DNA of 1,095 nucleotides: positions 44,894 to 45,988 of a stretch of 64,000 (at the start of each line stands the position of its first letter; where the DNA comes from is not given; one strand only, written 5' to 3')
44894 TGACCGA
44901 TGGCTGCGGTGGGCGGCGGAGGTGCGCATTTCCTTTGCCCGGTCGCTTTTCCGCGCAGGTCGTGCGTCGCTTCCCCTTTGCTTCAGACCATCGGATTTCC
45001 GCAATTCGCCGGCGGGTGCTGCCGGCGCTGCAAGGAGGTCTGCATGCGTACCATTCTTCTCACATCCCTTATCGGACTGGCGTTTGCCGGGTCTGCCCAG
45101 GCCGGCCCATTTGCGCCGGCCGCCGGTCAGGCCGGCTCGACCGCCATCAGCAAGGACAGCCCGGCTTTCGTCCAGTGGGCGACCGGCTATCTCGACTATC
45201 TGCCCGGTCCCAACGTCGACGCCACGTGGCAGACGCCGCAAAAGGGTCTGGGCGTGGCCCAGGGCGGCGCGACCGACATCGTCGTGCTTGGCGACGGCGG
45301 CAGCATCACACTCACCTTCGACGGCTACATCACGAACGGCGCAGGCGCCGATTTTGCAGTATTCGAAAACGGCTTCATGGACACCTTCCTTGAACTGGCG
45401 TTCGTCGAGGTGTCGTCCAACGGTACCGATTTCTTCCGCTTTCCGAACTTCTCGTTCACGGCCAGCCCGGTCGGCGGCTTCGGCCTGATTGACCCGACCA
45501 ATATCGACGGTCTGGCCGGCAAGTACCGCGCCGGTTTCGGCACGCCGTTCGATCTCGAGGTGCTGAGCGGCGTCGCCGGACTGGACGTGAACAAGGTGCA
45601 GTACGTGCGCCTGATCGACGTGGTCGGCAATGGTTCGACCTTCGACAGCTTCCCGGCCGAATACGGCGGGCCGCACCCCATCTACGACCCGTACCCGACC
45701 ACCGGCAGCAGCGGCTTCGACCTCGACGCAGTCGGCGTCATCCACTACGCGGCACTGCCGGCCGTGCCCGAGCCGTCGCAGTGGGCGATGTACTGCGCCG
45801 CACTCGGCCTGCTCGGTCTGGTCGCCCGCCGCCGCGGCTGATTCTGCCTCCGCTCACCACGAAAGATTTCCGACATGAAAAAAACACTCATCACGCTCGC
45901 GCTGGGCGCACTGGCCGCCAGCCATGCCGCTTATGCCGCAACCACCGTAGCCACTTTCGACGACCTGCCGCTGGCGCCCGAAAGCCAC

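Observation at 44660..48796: Candidate new system: riboswitch-controlled, exosortase-anchored vitamin B12 capture apparatus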

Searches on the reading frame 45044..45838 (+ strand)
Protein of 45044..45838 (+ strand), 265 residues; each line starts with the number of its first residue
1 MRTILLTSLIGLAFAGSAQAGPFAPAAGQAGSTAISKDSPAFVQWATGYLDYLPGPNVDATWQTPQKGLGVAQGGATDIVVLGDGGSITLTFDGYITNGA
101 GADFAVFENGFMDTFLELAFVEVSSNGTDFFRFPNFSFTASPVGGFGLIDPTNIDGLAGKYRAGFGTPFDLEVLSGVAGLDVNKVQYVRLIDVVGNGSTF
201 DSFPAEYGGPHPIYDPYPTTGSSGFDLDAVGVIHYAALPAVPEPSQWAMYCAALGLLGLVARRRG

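Call 3: search_protein_families(library=pfam, proteins=[window:45044-45838:+], max_evalue=0.1)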
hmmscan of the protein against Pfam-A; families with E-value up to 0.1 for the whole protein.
seq(265 aa): 1 family
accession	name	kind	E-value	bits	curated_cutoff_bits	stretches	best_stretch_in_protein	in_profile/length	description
PF07589.16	PEP-CTERM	-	2.2e-05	24.8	20.7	1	240-264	1-24/24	PEP-CTERM motif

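Call 4: search_protein_families(library=ncbifam, proteins=[window:45044-45838:+], max_evalue=0.1)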
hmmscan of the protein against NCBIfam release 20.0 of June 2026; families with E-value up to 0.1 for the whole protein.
seq(265 aa): 11 families
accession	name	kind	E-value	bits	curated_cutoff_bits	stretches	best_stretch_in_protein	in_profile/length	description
NF038129.1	PEP_NF038129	equivalog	8e-07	29.1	65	1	236-264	166-194/194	NF038129 family PEP-CTERM protein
NF038126.1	PEP_CTERM_FxDxF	subfamily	3.5e-06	27.3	50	1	238-264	139-165/165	FxDxF family PEP-CTERM protein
NF038124.1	PEP_CTERM_TLD_A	exception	8.7e-05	22.2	100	1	223-264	196-234/235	PEP_CTERM-anchored TLD domain-containing protein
NF038119.1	PEP_CTERM_MHFG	equivalog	0.00015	22.2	100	1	236-264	231-259/260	MHFG family PEP-CTERM protein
NF035944.1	PEPxxWA-CTERM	domain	0.00021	21.1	35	1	241-264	1-24/24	PEPxxWA-CTERM sorting domain-containing protein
NF033170.0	lipo_LIC13355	subfamily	0.00021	20.6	120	1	82-142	93-162/273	LIC_13355 family lipoprotein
NF038120.1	PEP_CTERM_QFxxD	subfamily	0.0015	18.4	80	1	225-264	183-214/215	NF038120 family PEP-CTERM protein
NF041538.1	PEP_EDSA_1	subfamily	0.0058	16.3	100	1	239-264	283-307/307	EDSAP-1 family PEP-CTERM protein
NF038118.1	PEP_CTERM_CCXG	equivalog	0.014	15.1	90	1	239-264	174-199/199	CCXG family PEP-CTERM protein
NF033554.9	floc_PepA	equivalog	0.028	14.2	80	1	69-264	134-258/261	flocculation-associated PEP-CTERM protein PepA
TIGR02595.1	PEP_CTERM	domain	0.046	14.6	16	0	241-264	1-24/24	PEP-CTERM sorting domain-containing protein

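Call 14: search_solved_structures(query=window:45044-45838:+, max_evalue=10, show_alignments=3)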
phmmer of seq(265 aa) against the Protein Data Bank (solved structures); distinct sequences matched with E-value up to 10: 0.

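Call 15: find_homologous_proteins(query=window:45044-45838:+, max_evalue=0.001)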
Query seq(265 aa) (265 aa): 7973 proteins with E <= 0.001 among 8000 candidates; the best 120 are listed.
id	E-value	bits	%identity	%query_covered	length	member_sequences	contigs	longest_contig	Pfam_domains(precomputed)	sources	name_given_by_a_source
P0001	4.1e-163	559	94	100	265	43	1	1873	-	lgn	-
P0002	3.6e-152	524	89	100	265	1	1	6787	PF07589.17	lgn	-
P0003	5.8e-149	513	87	100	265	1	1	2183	-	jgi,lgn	jgi:hypothetical protein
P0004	9.9e-148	509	87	100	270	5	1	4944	-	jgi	-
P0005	5.9e-143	493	84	100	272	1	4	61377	-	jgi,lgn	jgi:hypothetical protein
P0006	7.7e-141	486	83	98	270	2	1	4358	-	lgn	-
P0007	3.2e-139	481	82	100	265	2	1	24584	-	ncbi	-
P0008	8.7e-138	476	81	100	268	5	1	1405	-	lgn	-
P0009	1.0e-137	476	81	100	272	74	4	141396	-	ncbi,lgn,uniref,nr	ncbi:MAG: PEP-CTERM sorting domain-containing protein [Methyloversatilis discipulorum]|uniref:PEP-CT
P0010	2.8e-136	471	82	94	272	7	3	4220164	-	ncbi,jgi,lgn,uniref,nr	ncbi:hypothetical protein METUNv1_00358 [Methyloversatilis universalis FAM5]|uniref:PEP-CTERM protei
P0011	3.0e-136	471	80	100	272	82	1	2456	-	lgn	-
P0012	1.1e-133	463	79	100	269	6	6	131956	-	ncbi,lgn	-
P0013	2.7e-122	426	74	100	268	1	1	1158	-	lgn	-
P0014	4.6e-121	422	76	89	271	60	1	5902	PF07589.17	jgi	-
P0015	6.5e-119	415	71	99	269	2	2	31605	-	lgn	-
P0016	2.9e-118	412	73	97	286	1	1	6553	PF07589.17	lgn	-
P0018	4.3e-117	409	74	89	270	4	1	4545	PF07589.17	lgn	-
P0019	4.7e-117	408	71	100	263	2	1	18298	PF07589.17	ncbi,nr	ncbi:MAG: PEP-CTERM sorting domain-containing protein [Burkholderiales bacterium]|nr:PEP-CTERM sorti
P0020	1.8e-115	403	74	85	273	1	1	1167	PF07589.17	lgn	-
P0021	6.2e-115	401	70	100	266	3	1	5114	PF07589.17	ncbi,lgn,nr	ncbi:MAG: PEP-CTERM sorting domain-containing protein [Azoarcus sp.]|nr:PEP-CTERM sorting domain-con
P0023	2.9e-113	396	72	93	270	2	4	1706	PF07589.17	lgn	-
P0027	3.8e-112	392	70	89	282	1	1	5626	PF07589.17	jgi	jgi:PEP-CTERM motif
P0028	8.3e-112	391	70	93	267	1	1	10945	PF07589.17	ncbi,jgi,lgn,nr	ncbi:MAG: PEPxxWA-CTERM sorting domain-containing protein [Azoarcus sp.]|jgi:hypothetical protein|nr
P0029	1.4e-111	390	70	97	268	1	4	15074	PF07589.17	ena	-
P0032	1.5e-110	387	72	92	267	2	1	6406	PF07589.17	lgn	-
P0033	1.3e-109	384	71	88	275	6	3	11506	PF07589.17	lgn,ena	-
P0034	2.0e-109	383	68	99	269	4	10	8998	PF07589.17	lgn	-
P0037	3.7e-109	383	67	98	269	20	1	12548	PF07589.17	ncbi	-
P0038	8.9e-109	381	70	92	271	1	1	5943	PF07589.17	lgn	-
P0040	3.5e-108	379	68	98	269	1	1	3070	PF07589.17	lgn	-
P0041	3.5e-108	379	66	100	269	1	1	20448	PF07589.17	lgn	-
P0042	4.4e-108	379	68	93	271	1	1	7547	PF07589.17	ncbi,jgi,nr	ncbi:MAG: PEP-CTERM sorting domain-containing protein [Azoarcus sp.]|jgi:hypothetical protein|nr:PEP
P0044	5.3e-108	379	67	100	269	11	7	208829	PF07589.17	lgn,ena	-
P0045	6.1e-108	379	67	99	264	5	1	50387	PF07589.17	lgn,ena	-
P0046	7.9e-108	378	67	100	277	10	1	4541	PF07589.17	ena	-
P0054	2.8e-106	373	67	98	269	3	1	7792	PF07589.17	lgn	-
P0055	3.1e-106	373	63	100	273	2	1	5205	PF07589.17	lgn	-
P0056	6.4e-106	372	69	92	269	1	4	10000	PF07589.17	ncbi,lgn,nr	ncbi:MAG: PEP-CTERM sorting domain-containing protein [Thiobacillus sp.]|nr:PEP-CTERM sorting domain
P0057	8.1e-106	372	66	98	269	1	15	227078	PF07589.17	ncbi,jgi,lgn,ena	jgi:hypothetical protein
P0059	1.3e-105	371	71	89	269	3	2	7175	PF07589.17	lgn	-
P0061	1.8e-105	370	68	94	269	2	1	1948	PF07589.17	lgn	-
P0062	2.2e-105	370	65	100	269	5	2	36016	PF07589.17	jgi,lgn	-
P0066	1.2e-104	368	68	96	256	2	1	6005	PF07589.17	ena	-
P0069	3.9e-104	366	70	85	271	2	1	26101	PF07589.17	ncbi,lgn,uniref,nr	ncbi:PEP-CTERM sorting domain-containing protein [Aquabacterium sp.]|uniref:PEP-CTERM sorting domain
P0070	4.5e-104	366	65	98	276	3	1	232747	PF07589.17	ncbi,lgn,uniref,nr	ncbi:PEP-CTERM sorting domain-containing protein [Methylobacillus arboreus]|uniref:PEP-CTERM sorting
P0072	6.4e-104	365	66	92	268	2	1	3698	PF07589.17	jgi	jgi:hypothetical protein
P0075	2.0e-103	364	67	93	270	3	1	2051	PF07589.17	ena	-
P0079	9.6e-103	362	66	89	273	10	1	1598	PF07589.17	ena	-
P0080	3.9e-102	360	67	87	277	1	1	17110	PF07589.17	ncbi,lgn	-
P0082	4.7e-102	359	63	99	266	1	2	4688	PF07589.17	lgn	-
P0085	3.7e-101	356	66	92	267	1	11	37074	PF07589.17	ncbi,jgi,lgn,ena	-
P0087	7.8e-101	355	61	100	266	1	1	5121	PF07589.17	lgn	-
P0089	1.2e-100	355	64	100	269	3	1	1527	PF07589.17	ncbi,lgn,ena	-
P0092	1.9e-100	354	66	94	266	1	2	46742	PF07589.17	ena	-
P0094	6.6e-100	352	67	92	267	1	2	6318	PF07589.17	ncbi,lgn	-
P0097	7.9e-99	349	67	90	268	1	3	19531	PF07589.17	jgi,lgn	jgi:hypothetical protein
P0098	9.0e-99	348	65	88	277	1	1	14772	PF07589.17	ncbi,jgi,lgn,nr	ncbi:MAG: PEP-CTERM sorting domain-containing protein [Burkholderiales bacterium]|jgi:hypothetical p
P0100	8.4e-98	345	66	93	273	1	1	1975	PF07589.17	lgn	-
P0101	9.1e-98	345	64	97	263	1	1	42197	PF07589.17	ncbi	-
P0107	4.3e-97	343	63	93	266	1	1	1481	PF07589.17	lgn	-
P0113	2.5e-96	340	65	94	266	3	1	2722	PF07589.17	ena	-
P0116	7.2e-96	339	60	100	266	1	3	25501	PF07589.17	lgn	-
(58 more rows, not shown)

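Call 23: find_related_loci(query=A1, collection=genome_contigs, flank=7000)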
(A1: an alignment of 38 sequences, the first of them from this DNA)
Query A1 (265 aa) in genome_contigs; peptide patterns used: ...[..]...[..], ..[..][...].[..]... (x = any residue, [..] = any of these).
600 stretches matched a pattern (row limit reached: there are more); 551 encode a relative of the query (tblastn E <= 1e-3); the best 80 are kept; 80 distinct loci.
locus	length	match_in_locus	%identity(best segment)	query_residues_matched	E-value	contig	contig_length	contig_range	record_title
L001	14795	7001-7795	97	1-265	2e-168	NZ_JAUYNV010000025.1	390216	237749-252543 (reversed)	MAG: Methyloversatilis sp. isolate C4_concoct.bin.34 C4_k141_199359, whole genome shotgun sequence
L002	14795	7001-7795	97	1-265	1e-167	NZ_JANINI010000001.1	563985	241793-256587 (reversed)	Methyloversatilis sp. XJ19-49 Scaffold1, whole genome shotgun sequence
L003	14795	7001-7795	94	1-265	1e-163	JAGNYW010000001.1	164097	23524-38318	MAG: Methyloversatilis sp. isolate Go_SlAct_bin_233 Go_SlAct_166_length_164097_cov_29.445027, whole genome shotgun seque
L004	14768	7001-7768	73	9-264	2e-117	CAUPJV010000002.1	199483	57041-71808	MAG: uncultured Aquabacterium sp. isolate m10-metabat.9 genome assembly, contig: m10-c15, whole genome shotgun sequence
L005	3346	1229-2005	67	1-260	5e-113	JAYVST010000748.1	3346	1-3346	MAG: Burkholderiales bacterium isolate GL74_DN_concoct_94 GL74_DN_concoct_94_747, whole genome shotgun sequence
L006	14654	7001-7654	76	29-249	6e-108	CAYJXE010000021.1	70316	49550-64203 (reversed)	MAG TPA_asm: uncultured Aquabacterium sp. isolate ERP125453_co1_487 genome assembly, contig: NODE_228_length_70316_cov_1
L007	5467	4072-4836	69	12-264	1e-107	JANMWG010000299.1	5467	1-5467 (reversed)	MAG: Betaproteobacteria bacterium isolate OTE_88_metabat_364 OTE_88_k141_4337973, whole genome shotgun sequence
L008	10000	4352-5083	69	20-264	1e-107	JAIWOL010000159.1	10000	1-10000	MAG: Thiobacillus sp. isolate W96 contig-93_2160.0, whole genome shotgun sequence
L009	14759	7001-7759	65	6-264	9e-107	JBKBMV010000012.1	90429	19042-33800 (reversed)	MAG: Aquabacterium sp. isolate 21I_052.bin.45 NODE_203_length_90429_cov_80.704544, whole genome shotgun sequence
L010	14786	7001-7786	65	1-257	3e-104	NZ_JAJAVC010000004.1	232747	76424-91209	Methylobacillus arboreus strain VKM B-2590 platanus_K_21_77_4, whole genome shotgun sequence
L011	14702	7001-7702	68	22-258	3e-102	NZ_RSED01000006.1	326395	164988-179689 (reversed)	Aquabacterium soli strain SJQ9 Scaffold6, whole genome shotgun sequence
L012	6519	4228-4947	62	1-242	6e-95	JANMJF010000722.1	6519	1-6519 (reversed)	MAG: Pseudomonadota bacterium isolate OTE_64_metabat_465 OTE_64_k141_3423205, whole genome shotgun sequence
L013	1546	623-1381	62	2-265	9e-99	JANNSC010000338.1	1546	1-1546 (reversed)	MAG: Gemmatimonadales bacterium isolate SOY_31_metabat_282 SOY_31_k141_3633705, whole genome shotgun sequence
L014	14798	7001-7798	59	4-262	1e-91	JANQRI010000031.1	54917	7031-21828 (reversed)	MAG: Gammaproteobacteria bacterium isolate IP29b_bin.56 k99_2828974, whole genome shotgun sequence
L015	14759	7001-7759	60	2-264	1e-89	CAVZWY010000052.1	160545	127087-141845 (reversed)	MAG: uncultured Planctomycetaceae bacterium isolate MFD02416.bin.2.64 genome assembly, contig: contig_99853, whole genom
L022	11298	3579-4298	59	4-244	3e-82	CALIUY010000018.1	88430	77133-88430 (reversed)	MAG: uncultured Desulfobacterales bacterium isolate R1_Bin_MAXBIN__047_sub_1 genome assembly, contig: c_000001052061, wh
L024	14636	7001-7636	63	20-236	9e-79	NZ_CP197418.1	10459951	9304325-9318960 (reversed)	Novipirellula sp. SH528 chromosome, complete genome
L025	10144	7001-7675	58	6-234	2e-78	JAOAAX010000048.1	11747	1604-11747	MAG: Chthoniobacterales bacterium isolate SKW161 NODE_47_length_11747_cov_4.198629, whole genome shotgun sequence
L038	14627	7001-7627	58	21-234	4e-73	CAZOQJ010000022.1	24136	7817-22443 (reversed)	MAG TPA_asm: uncultured Pirellulales bacterium isolate binchicken_co196_100 genome assembly, contig: NODE_2475_length_24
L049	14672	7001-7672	54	15-239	4e-70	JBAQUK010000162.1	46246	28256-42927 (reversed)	MAG: Desulfosalsimonadaceae bacterium isolate MFD12006_ilm_asm_bin16 k127_116979, whole genome shotgun sequence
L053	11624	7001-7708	52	22-234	2e-69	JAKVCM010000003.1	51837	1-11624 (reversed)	MAG: Puniceicoccaceae bacterium isolate ALOHA_ZT_54 ZT-Puniceicoccaceae-1_3, whole genome shotgun sequence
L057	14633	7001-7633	57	18-234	1e-67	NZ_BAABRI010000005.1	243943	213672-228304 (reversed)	Haloferula sargassicola strain NBRC 104335 104335_is_5, whole genome shotgun sequence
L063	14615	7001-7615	55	29-234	1e-65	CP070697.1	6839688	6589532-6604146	MAG: Desulfobacterales bacterium isolate bin589 chromosome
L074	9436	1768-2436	53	23-238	5e-63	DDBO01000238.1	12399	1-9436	MAG TPA_asm: Bacteroidales bacterium UBA2030 UBA2030_contig_3248, whole genome shotgun sequence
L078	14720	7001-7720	52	1-234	4e-61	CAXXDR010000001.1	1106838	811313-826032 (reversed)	MAG: Bacteroidales bacterium isolate 880eb77f-9e96-4161-ad76-3daa2caaf06e genome assembly, contig: contig_1, whole genom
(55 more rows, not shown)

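Call 25: predict_structure(alignment_id=A1)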
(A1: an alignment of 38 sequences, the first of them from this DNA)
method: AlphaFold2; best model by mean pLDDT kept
length: 265 residues; sequences in the alignment: 38
mean_pLDDT: 87.6   pTM: 0.80
mean pLDDT of the five models: 87.6, 84.3, 81.3, 77.7, 75.5
residues with pLDDT >= 90: 160; 70-90: 72; 50-70: 26; < 50: 7
segments of 3 or more residues with pLDDT < 50: 14-19
pLDDT, mean of each block of 10 residues (from residue 1): 55 48 84 94 97 92 93 82 95 96 94 89 98 94 85 92 95 97 98 93 95 82 88 88 70 88 81
secondary structure, 60 per line:
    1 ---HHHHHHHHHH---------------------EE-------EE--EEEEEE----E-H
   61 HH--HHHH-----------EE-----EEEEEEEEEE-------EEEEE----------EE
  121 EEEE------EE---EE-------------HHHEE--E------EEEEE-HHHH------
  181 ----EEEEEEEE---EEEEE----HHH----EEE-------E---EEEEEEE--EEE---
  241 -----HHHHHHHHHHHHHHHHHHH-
elements in order: H4-13 E48-53 H65-68 E87-96 E104-108 E119-124 E165-169 H171-174 E185-192 E196-200 E212-214 E226-232 E235-237 H246-264

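Call 28: fold_search(model_id=the predicted structure, library=pdb)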
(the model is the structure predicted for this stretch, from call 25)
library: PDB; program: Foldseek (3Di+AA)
matches with E <= 10: 955; with E <= 0.001: 1
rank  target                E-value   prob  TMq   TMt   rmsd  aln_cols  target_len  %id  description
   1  8blw_B                4.8e-04  1.00  0.42  0.19  10.2       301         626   12  Vitamin B12 transporter BtuB1 with lipoprotein BtuG1 from B. theta (released 2023-08-16)
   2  7biz_A                1.3e-03  1.00  0.41  0.24   9.9       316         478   11  Structure of a B12 binding lipoprotein from Bacteroides thetaiotaomicron (released 2022-03-02)
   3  7biz_B                2.0e-03  1.00  0.41  0.24  10.6       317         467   10  Structure of a B12 binding lipoprotein from Bacteroides thetaiotaomicron (released 2022-03-02)
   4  9efk_M                2.2e-03  0.99  0.31  0.12   8.0       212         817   11  Cryo-EM structure of the portal-tail complex of LME-1 phage (released 2025-04-16)
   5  4oyu_B                2.5e-03  1.00  0.35  0.48  13.4       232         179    9  Crystal structure of the N-terminal domains of muskelin (released 2015-02-11)
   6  2jda_B                2.9e-03  1.00  0.36  0.61   7.1       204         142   12  Structure of a pectin binding carbohydrate binding module determined in an monoclinic crystal form. (released 2007-01-16)
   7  8ttq_B                3.1e-03  1.00  0.35  0.18   9.0       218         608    9  Cryo-EM structure of the inner MKLN1 dimer from an autoinhibited MKLN1 tetramer (released 2024-09-11)
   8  8ttq_A                3.6e-03  1.00  0.35  0.17  11.5       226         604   10  Cryo-EM structure of the inner MKLN1 dimer from an autoinhibited MKLN1 tetramer (released 2024-09-11)
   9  3nng_A                3.9e-03  1.00  0.35  0.56   6.1       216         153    9  Crystal structure of the F5/8 type C domain of Q5LFR2_BACFN protein from Bacteroides fragilis. Northeast Structural Ge (released 2010-08-18)
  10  4oyu_A                6.8e-03  0.99  0.34  0.47  13.0       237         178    8  Crystal structure of the N-terminal domains of muskelin (released 2015-02-11)
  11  7ou8_AAA              7.6e-03  0.99  0.26  0.11   5.7       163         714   12  Human O-GlcNAc hydrolase in complex with DNJNAc-thiazolidines (released 2022-04-13)
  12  3nng_B                9.0e-03  0.99  0.35  0.55   6.3       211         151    9  Crystal structure of the F5/8 type C domain of Q5LFR2_BACFN protein from Bacteroides fragilis. Northeast Structural Ge (released 2010-08-18)
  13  4a42_A                9.5e-03  0.99  0.29  0.53   6.1       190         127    9  CpGH89CBM32-6 produced by Clostridium perfringens (released 2012-04-04)
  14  3f2z                  1.1e-02  0.97  0.33  0.51   6.7       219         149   11  Crystal structure of the C-terminal domain of a chitobiase (BF3579) from Bacteroides fragilis, Northeast Structural Geno (released 2008-11-18)
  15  4pqq                  1.1e-02  0.99  0.35  0.54   6.6       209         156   10  The crystal structure of discoidin domain from muskelin (released 2014-11-12)
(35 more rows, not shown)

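Call 29: search_solved_structures(query=A1, max_evalue=10, show_alignments=4)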
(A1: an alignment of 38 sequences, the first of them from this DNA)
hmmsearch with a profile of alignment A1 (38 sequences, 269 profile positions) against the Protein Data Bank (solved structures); distinct sequences matched with E-value up to 10: 0.

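Call 35: search_solved_structures(query=A2, max_evalue=10, show_alignments=4)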
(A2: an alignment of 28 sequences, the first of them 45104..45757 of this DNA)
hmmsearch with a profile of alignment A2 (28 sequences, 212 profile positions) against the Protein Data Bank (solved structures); distinct sequences matched with E-value up to 10: 2.
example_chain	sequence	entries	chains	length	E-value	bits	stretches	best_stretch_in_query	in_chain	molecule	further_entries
8blw_B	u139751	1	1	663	0.085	15.4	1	47-91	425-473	YncE family protein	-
2p61_A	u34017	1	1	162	1.6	11.3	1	84-146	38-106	Hypothetical protein TM_1646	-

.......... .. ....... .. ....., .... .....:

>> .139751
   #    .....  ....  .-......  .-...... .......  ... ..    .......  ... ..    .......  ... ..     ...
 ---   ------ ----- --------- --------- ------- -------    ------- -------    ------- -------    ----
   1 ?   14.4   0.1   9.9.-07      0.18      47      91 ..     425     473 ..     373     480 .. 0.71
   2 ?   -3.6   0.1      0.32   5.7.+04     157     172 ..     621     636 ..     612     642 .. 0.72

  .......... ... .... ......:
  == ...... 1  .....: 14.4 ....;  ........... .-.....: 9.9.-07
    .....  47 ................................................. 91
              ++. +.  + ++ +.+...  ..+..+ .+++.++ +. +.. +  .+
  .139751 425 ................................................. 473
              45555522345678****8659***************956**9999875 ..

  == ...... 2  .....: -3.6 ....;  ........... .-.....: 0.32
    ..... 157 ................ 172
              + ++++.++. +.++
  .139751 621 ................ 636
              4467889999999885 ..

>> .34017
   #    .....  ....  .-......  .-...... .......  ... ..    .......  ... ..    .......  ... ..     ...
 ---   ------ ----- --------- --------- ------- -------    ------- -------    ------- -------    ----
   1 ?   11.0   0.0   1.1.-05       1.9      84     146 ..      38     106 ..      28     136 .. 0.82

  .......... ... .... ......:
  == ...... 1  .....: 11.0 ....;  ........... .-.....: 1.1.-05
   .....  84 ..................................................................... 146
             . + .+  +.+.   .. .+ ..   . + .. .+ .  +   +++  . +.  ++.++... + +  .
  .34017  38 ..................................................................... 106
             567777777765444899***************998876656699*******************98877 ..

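Call 50: predict_structure(alignment_id=A3)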
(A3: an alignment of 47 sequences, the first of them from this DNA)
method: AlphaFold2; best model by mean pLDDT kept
length: 218 residues; sequences in the alignment: 47
mean_pLDDT: 96.1   pTM: 0.93
mean pLDDT of the five models: 96.1, 93.7, 93.5, 92.4, 90.1
residues with pLDDT >= 90: 202; 70-90: 16; 50-70: 0; < 50: 0
segments of 3 or more residues with pLDDT < 50: none
pLDDT, mean of each block of 10 residues (from residue 1): 93 98 98 95 96 90 97 98 97 96 98 96 93 97 98 98 99 97 96 94 94 96
secondary structure, 60 per line:
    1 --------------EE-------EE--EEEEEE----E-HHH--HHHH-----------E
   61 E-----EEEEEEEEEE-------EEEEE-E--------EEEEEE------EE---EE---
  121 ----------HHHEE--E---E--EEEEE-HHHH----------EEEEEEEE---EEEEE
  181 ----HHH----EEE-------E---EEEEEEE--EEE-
elements in order: E28-33 H45-48 E67-76 E84-88 E99-104 E145-149 H151-154 E165-172 E176-180 E192-194 E206-212 E215-217
